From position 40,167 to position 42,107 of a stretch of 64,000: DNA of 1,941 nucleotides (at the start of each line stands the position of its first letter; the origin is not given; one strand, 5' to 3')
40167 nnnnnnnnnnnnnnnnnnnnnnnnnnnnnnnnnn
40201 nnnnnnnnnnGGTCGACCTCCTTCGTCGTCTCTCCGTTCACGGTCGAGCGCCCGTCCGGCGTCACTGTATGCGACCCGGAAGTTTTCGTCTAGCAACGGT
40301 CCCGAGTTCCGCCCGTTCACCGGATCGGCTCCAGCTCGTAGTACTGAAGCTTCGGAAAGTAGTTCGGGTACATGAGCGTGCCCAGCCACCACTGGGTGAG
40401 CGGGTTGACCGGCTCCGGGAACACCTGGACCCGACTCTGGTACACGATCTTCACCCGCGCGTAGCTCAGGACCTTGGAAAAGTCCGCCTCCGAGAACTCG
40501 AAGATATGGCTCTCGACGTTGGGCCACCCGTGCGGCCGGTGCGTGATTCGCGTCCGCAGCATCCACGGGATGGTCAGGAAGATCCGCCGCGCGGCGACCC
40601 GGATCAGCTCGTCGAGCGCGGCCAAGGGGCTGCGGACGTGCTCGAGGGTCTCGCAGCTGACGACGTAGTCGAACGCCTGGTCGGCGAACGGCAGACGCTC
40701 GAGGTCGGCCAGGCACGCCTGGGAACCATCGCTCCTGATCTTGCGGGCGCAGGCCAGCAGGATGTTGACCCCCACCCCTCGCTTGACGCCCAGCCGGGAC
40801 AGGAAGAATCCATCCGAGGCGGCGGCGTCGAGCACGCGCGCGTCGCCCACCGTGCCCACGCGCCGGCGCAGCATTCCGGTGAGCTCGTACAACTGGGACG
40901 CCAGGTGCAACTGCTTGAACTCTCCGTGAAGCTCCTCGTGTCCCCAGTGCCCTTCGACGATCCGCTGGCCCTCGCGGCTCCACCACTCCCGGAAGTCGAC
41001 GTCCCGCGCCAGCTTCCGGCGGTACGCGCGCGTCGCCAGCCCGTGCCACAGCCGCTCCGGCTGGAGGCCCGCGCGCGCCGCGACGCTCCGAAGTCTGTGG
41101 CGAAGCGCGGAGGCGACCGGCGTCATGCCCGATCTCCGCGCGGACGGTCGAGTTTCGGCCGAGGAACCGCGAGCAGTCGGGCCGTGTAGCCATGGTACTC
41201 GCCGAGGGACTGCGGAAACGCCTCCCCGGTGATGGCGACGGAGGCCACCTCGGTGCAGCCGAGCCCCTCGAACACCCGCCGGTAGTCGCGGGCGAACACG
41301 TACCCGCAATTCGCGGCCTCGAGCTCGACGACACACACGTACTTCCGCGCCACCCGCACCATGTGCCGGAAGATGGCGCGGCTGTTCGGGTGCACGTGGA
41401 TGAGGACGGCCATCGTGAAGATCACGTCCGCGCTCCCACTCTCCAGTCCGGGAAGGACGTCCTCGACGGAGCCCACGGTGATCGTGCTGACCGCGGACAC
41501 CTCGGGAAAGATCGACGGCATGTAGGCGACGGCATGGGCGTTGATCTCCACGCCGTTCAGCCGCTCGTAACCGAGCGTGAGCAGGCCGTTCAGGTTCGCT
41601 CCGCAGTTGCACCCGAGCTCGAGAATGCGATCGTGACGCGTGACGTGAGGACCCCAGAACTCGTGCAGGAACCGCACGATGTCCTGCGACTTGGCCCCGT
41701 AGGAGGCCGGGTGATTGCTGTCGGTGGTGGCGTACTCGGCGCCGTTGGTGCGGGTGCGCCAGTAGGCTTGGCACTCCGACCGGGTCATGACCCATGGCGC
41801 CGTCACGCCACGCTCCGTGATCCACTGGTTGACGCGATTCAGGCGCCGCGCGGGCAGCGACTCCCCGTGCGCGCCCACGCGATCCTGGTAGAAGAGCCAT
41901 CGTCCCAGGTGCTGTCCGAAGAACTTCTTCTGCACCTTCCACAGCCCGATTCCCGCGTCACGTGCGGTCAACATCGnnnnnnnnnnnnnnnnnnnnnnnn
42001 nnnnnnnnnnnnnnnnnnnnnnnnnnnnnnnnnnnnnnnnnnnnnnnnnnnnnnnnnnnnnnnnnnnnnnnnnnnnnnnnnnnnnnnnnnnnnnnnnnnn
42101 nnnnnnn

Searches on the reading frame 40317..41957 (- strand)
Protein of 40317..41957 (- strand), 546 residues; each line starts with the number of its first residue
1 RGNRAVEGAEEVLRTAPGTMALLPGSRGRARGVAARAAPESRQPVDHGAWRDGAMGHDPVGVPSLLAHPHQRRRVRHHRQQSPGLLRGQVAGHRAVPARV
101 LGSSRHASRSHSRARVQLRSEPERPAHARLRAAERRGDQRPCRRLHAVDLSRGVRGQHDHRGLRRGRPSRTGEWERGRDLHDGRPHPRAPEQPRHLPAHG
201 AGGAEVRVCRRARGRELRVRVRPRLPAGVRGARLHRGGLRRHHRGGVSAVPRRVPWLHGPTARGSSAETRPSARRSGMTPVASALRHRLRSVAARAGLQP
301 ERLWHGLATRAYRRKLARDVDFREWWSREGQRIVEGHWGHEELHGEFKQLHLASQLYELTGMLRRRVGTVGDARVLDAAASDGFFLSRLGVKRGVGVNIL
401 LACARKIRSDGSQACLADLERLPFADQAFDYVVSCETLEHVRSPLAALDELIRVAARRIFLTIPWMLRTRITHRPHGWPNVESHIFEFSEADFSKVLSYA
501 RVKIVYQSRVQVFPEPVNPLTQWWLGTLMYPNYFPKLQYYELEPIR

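Call 23: search_protein_families(library=pfam, proteins=[window:40317-41957:-], max_evalue=0.001)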
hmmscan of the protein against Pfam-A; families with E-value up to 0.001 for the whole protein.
window:40317-41957:- (546 aa): 5 families
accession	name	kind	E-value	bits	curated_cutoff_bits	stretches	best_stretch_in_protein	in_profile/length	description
PF08241.18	Methyltransf_11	-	1.5e-09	38.8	21.2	1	377-455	2-87/95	Methyltransferase domain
PF07021.18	MetW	-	8.1e-07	29.3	21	1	373-464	15-110/193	Methionine biosynthesis protein MetW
PF13649.12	Methyltransf_25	-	1.4e-05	26.1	27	1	375-455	1-93/97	Methyltransferase domain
PF13489.12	Methyltransf_23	-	1.8e-05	25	27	1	372-464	23-119/164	Methyltransferase domain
PF13847.12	Methyltransf_31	-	0.00032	20.8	27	1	407-456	51-102/145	Methyltransferase domain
